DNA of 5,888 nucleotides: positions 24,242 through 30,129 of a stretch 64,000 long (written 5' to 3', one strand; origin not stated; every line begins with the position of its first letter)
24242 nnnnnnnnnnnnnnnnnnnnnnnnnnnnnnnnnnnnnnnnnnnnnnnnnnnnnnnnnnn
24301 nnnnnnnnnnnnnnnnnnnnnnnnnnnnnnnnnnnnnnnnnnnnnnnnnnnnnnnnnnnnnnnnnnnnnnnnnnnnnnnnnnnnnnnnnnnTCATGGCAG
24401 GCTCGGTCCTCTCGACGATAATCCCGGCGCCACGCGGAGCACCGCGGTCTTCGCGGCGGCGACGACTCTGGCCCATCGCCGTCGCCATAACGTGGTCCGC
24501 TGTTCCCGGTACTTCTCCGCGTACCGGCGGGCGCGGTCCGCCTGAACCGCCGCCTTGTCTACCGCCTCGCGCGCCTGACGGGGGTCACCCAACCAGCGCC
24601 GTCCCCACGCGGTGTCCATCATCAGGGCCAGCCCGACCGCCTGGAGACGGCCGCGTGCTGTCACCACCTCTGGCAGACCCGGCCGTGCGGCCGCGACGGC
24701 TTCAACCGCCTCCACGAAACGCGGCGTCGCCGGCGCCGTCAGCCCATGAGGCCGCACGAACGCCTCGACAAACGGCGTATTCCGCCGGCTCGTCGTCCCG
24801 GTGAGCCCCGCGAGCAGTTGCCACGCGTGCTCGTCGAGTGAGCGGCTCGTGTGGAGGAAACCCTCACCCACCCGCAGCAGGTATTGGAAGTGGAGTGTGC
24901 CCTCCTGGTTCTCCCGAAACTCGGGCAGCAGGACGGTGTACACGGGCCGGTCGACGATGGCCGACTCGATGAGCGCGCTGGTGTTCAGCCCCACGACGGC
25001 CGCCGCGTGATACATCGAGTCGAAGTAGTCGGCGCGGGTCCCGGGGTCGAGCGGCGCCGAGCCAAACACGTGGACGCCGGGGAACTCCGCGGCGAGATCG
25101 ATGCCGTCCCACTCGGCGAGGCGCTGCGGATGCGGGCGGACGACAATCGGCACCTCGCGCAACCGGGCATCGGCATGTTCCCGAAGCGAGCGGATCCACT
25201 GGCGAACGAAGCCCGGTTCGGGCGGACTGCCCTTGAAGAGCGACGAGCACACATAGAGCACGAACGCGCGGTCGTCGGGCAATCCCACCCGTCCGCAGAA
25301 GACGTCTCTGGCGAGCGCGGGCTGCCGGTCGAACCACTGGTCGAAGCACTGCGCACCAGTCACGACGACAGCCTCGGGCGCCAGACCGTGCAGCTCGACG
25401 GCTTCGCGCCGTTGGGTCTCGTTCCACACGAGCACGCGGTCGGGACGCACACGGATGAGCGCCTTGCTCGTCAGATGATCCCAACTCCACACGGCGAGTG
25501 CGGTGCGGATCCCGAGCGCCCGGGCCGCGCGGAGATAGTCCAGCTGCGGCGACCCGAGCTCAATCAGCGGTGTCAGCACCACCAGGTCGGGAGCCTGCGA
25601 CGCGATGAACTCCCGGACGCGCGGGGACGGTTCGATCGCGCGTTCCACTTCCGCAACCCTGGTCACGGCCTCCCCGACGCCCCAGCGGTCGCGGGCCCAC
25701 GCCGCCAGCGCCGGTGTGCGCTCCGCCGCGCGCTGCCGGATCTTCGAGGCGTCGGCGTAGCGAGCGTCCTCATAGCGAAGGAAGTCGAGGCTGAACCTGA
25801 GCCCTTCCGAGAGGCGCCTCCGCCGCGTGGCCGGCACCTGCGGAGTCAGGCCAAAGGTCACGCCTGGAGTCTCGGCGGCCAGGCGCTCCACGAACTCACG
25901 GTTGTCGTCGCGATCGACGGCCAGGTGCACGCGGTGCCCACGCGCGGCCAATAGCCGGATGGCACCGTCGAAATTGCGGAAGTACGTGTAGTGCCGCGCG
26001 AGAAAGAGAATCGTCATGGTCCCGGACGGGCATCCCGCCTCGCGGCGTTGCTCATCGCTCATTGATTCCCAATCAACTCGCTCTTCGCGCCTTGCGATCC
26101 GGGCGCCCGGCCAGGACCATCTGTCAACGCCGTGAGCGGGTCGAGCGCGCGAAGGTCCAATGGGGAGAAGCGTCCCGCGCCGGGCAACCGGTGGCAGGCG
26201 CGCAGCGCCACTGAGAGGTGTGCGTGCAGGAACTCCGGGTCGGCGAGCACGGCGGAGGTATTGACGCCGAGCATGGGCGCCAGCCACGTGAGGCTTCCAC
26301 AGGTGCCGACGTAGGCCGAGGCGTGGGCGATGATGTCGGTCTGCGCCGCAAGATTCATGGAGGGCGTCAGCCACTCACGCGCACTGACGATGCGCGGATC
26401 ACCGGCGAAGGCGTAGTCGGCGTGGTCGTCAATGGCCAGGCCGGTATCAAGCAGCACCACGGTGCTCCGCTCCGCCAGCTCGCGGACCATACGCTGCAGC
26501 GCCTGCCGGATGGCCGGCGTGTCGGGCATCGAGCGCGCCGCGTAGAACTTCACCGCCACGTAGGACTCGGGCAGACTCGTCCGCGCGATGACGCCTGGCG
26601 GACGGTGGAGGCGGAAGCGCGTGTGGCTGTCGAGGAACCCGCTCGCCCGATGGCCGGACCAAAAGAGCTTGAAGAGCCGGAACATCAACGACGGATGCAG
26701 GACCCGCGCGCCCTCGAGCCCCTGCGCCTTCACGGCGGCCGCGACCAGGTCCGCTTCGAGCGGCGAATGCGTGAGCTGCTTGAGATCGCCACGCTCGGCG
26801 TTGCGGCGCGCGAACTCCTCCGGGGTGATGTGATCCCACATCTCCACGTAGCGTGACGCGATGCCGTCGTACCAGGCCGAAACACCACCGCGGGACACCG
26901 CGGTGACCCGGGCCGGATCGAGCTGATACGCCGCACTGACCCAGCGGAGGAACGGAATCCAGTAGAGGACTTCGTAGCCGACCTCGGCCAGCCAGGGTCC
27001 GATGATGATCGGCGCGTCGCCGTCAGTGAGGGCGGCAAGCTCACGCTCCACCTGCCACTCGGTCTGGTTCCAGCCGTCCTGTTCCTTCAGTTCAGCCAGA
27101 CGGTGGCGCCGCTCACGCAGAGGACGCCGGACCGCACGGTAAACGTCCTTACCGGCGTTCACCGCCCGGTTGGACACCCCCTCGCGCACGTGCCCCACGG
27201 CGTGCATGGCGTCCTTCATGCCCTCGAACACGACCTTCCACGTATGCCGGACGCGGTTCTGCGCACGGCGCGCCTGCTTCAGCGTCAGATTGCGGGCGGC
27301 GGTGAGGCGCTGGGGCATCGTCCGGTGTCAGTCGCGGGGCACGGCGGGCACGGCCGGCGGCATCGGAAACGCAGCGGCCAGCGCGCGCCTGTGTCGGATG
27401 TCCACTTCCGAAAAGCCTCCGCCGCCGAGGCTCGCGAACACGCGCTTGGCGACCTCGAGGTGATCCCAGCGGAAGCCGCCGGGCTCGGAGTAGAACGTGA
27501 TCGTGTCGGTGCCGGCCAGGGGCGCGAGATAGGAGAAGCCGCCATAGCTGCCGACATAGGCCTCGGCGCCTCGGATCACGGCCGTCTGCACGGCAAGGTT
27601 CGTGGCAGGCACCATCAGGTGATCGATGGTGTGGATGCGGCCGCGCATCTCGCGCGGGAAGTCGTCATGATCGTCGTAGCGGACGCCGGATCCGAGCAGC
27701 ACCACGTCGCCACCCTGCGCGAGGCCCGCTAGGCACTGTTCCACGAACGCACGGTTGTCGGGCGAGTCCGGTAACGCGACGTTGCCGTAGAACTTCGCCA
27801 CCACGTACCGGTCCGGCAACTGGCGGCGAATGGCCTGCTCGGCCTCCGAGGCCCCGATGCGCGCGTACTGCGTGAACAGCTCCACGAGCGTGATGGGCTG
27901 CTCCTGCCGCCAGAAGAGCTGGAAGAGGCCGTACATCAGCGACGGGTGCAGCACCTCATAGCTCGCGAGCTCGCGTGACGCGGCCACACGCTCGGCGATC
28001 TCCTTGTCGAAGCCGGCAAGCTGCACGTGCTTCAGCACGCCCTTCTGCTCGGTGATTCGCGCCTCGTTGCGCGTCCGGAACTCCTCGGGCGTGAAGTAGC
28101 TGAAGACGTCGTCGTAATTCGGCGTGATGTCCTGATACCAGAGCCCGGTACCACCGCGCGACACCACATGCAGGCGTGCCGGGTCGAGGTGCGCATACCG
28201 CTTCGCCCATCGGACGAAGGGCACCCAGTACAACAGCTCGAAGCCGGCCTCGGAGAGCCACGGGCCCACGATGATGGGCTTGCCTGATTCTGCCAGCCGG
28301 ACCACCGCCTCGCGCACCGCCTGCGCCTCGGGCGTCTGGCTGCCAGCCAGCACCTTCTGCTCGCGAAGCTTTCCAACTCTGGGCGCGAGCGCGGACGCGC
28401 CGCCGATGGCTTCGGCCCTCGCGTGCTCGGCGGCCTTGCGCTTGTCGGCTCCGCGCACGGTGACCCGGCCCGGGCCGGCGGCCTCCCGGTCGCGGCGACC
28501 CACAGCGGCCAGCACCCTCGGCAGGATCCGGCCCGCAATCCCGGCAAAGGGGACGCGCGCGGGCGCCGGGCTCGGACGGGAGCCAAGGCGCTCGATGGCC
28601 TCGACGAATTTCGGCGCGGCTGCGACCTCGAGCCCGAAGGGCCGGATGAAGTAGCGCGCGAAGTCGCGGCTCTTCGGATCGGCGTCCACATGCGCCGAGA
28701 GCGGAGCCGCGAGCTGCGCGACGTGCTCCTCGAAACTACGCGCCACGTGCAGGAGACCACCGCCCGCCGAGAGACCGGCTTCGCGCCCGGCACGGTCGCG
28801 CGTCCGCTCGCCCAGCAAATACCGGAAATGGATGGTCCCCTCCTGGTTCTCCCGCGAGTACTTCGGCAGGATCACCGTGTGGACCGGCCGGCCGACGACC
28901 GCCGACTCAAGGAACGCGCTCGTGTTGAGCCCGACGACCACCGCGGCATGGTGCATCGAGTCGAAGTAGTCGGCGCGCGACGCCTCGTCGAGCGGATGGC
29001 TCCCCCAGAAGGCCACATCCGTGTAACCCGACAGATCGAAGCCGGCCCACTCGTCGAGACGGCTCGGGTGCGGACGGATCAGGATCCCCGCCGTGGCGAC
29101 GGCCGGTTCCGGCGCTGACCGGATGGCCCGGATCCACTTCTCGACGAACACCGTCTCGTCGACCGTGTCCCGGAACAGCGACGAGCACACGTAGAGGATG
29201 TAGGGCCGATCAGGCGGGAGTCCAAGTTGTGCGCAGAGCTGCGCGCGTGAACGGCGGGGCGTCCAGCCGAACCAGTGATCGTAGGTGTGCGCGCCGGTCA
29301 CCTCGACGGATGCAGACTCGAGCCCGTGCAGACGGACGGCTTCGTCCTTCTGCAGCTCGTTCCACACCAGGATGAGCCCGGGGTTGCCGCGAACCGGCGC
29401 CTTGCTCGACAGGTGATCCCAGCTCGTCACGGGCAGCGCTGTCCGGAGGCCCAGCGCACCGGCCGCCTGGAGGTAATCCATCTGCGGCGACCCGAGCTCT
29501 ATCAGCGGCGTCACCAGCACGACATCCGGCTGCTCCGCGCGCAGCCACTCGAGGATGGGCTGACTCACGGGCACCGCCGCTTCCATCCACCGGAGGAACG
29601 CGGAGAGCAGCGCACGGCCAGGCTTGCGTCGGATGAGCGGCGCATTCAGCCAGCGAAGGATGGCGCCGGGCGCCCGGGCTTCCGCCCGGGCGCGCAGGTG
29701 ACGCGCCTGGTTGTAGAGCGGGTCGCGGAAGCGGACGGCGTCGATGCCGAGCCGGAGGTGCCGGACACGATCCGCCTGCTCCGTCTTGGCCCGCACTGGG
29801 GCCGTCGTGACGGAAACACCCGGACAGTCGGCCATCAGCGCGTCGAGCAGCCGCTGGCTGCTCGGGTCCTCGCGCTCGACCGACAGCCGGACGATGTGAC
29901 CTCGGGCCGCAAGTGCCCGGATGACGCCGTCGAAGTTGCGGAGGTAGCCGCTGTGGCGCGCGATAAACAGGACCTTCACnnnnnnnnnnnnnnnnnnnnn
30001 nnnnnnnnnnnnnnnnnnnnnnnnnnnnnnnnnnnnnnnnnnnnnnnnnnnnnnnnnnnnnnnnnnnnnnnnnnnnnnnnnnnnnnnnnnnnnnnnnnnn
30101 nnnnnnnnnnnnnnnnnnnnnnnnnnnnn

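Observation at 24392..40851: Iterated array: nine consecutive coupled genes (16.5 kb) encode six FamA and five FamB domains of no family I can name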

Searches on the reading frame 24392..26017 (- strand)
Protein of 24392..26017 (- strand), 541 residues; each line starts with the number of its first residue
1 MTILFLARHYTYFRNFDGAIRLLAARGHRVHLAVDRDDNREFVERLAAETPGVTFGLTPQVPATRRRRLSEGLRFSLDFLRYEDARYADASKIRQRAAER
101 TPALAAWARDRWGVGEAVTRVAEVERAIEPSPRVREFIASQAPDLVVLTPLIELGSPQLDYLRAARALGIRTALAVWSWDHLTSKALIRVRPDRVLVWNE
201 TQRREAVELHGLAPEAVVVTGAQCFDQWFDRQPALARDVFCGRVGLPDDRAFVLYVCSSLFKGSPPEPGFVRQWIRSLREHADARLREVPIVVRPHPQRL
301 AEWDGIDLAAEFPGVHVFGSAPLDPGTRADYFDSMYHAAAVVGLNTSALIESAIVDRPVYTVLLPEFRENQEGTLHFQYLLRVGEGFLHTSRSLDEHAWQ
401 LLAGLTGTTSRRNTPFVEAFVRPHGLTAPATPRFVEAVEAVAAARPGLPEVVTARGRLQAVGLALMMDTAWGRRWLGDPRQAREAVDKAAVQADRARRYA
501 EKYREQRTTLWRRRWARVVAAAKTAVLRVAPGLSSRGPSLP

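Call 7: search_protein_families(library=pfam, max_evalue=0.1, proteins=[window:24392-26017:-])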
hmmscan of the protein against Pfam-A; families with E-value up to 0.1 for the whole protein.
window:24392-26017:- (541 aa): 0 families

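Call 8: search_protein_families(library=ncbifam, max_evalue=0.1, proteins=[window:24392-26017:-])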
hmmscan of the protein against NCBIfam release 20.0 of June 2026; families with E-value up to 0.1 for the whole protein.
window:24392-26017:- (541 aa): 1 family
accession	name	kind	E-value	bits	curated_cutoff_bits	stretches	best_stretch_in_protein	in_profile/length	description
NF046086.1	BFO_1060_trans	domain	0.00014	21.1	200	1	192-262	105-173/365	BFO_1060 family glycosyltransferase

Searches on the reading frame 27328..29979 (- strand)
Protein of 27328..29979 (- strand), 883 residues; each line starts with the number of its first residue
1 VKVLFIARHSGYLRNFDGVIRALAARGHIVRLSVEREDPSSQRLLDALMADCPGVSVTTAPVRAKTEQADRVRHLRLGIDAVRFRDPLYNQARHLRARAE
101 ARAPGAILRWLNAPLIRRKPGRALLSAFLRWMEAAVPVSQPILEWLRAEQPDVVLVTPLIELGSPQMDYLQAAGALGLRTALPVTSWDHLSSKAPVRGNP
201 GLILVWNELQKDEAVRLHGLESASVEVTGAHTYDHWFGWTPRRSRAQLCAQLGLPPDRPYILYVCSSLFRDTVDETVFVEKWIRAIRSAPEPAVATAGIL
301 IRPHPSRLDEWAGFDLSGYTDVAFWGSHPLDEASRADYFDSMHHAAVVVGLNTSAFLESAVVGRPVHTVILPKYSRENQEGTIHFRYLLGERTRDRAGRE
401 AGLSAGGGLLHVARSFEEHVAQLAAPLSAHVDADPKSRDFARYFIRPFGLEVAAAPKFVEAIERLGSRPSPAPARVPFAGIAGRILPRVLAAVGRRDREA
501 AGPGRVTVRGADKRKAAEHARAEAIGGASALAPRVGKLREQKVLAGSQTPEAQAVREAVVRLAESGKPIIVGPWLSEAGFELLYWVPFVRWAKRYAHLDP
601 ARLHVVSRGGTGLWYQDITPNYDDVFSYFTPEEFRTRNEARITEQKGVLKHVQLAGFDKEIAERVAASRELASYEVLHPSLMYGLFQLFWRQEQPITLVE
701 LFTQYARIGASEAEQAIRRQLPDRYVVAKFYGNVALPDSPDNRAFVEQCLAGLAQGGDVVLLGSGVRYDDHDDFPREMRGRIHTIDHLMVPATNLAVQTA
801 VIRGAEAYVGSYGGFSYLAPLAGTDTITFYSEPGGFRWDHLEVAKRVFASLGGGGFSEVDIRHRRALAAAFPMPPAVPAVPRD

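Call 7: search_protein_families(library=pfam, max_evalue=0.1, proteins=[window:27328-29979:-])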
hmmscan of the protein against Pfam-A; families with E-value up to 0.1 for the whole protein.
window:27328-29979:- (883 aa): 1 family
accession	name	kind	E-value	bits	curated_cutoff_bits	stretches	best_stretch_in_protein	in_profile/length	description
PF01715.23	IPPT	-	0.085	12.9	23.6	0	606-667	59-118/243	IPP transferase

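Call 8: search_protein_families(library=ncbifam, max_evalue=0.1, proteins=[window:27328-29979:-])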
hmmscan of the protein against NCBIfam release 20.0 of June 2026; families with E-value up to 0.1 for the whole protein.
window:27328-29979:- (883 aa): 2 families
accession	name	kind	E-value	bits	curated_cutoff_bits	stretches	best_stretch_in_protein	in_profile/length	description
NF046086.1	BFO_1060_trans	domain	0.052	12.7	200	1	202-275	107-178/365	BFO_1060 family glycosyltransferase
NF033778.1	trans_TimA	equivalog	0.053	13.1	200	0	478-552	5-82/198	TIM44-related membrane protein TimA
